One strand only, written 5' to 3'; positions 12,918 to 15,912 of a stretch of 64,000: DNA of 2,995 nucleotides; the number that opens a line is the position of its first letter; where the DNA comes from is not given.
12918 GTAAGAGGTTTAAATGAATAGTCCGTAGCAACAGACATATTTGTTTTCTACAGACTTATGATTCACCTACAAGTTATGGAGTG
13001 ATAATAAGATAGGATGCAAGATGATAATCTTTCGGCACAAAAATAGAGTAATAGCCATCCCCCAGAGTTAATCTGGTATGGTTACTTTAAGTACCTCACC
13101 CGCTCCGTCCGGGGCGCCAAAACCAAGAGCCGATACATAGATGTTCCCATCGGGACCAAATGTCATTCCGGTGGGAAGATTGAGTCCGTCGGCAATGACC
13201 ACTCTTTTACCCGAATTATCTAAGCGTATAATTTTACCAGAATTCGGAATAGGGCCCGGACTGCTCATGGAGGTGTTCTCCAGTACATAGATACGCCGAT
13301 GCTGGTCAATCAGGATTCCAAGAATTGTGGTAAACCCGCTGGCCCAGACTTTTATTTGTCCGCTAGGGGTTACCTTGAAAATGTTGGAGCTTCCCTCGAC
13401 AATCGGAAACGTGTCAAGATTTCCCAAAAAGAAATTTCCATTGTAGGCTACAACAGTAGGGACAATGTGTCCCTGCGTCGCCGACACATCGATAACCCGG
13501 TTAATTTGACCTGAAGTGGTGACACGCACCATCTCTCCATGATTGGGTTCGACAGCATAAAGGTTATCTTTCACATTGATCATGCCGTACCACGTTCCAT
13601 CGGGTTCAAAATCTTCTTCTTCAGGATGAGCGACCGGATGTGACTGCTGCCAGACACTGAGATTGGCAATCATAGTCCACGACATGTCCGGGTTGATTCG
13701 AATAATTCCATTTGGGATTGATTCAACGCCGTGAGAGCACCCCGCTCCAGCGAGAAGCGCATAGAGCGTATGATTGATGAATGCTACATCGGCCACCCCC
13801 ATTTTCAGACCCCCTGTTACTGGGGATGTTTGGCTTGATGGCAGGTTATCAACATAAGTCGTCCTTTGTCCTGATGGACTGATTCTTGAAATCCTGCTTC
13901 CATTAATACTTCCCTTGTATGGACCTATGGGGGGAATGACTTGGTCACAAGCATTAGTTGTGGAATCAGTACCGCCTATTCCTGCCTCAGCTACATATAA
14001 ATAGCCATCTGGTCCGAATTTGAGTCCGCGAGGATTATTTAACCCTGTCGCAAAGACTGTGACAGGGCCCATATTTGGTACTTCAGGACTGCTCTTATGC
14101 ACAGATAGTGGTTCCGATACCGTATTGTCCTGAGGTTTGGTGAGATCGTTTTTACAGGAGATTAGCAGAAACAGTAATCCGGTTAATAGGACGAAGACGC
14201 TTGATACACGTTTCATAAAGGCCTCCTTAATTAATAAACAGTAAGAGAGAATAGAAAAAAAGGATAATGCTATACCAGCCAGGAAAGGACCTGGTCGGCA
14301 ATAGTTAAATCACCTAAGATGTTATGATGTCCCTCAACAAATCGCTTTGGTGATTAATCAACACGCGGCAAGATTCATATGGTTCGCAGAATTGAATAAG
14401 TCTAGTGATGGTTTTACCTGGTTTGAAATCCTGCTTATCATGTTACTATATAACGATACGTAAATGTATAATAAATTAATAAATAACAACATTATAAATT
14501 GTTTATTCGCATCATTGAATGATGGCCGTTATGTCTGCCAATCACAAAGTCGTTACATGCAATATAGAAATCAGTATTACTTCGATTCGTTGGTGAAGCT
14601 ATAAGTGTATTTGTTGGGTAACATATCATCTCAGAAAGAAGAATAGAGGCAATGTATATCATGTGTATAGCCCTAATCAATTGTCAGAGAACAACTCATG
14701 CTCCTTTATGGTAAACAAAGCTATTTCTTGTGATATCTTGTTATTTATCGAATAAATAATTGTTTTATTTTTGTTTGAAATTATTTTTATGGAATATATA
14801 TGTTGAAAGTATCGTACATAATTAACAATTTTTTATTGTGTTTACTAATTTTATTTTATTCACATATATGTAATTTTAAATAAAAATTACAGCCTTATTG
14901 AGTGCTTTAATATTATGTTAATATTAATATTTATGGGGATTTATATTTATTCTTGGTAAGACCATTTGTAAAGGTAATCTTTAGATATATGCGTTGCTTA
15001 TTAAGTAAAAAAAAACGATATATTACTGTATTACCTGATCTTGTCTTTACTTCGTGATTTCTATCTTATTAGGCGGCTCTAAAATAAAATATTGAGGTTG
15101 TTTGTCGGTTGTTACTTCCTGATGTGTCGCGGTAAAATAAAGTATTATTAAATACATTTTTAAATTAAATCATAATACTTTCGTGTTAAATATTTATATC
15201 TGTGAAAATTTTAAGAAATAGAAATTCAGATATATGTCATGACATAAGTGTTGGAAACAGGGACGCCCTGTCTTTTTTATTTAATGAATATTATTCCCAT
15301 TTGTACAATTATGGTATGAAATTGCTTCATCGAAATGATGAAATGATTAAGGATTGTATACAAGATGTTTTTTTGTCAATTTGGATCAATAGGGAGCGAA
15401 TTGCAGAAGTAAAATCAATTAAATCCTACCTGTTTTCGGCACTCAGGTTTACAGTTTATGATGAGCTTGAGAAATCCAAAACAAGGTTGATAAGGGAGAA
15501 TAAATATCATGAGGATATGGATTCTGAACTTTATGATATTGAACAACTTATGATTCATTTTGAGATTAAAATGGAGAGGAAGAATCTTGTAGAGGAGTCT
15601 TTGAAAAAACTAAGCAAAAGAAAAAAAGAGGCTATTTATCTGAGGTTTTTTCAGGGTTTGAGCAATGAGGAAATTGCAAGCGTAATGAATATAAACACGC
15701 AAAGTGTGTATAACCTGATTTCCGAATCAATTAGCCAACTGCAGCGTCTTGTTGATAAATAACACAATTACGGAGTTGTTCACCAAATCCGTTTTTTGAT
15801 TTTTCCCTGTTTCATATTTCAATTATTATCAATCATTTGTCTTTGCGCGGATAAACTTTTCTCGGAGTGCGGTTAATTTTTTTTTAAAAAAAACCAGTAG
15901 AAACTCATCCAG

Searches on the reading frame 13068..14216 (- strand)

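Call 68: search_protein_families(library=pfam, proteins=[window:13068-14216:-], max_evalue=0.1)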
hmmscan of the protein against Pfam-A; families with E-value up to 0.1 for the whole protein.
window:13068-14216:- (382 aa): 5 families
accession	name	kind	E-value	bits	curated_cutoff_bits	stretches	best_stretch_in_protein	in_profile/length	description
PF08450.18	SGL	-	5.8e-07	29.8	26.3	1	217-359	12-147/246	SMP-30/Gluconolactonase/LRE-like region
PF01436.27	NHL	-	9.7e-05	22.7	20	0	345-362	1-18/28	NHL repeat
PF21959.2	DUF6923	-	0.006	16.8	27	0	170-251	62-144/234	Repeat of unknown function (DUF6923)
PF03088.22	Str_synth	-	0.0061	17.1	25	1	326-362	36-73/89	Strictosidine synthase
PF07995.17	GSDH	-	0.022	14.5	25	0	52-85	173-207/332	Glucose / Sorbosone dehydrogenase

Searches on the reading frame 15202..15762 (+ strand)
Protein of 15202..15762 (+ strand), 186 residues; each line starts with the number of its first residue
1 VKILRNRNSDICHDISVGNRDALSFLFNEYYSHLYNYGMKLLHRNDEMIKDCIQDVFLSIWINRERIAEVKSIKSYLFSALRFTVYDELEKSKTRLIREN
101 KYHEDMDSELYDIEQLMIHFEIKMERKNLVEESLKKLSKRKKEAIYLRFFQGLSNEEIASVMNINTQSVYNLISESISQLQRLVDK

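Call 68: search_protein_families(library=pfam, proteins=[window:15202-15762:+], max_evalue=0.1)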
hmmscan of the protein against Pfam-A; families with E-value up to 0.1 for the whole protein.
window:15202-15762:+ (186 aa): 11 families
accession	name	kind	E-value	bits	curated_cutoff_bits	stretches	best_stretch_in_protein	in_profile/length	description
PF08281.18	Sigma70_r4_2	-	3.1e-11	43.2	25.7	1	129-175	3-49/54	Sigma-70, region 4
PF04542.20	Sigma70_r2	-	2.5e-08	34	24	1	26-93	1-69/71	Sigma-70 region 2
PF04545.22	Sigma70_r4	-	1.7e-07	31.1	24.1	1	134-181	2-49/50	Sigma-70, region 4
PF07638.17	Sigma70_ECF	-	3.4e-07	30.8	21.1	1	9-170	5-169/185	ECF sigma factor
PF09758.14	FPL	-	0.0033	17.9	26.1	1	19-60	104-147/148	Uncharacterised conserved protein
PF00196.25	GerE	-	0.0044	17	23.5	1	137-171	3-36/57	Bacterial regulatory proteins, luxR family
PF06056.18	Terminase_5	-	0.0056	17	20.3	1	141-171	3-32/58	Putative ATPase subunit of terminase (gpP-like)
PF04297.20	UPF0122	-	0.0068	17.1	22.7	1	136-182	17-63/101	Putative helix-turn-helix protein, YlxM / p13 like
PF22233.2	PhyR_sigma-like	-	0.016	15.4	27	1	140-181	7-48/50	Response regulator PhyR, sigma-like domain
PF17776.6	NLRC4_HD2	-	0.022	15.7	33.1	1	115-180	36-86/121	NLRC4 helical domain HD2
PF13384.12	HTH_23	-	0.04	14.2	24.6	1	149-174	13-39/50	Homeodomain-like domain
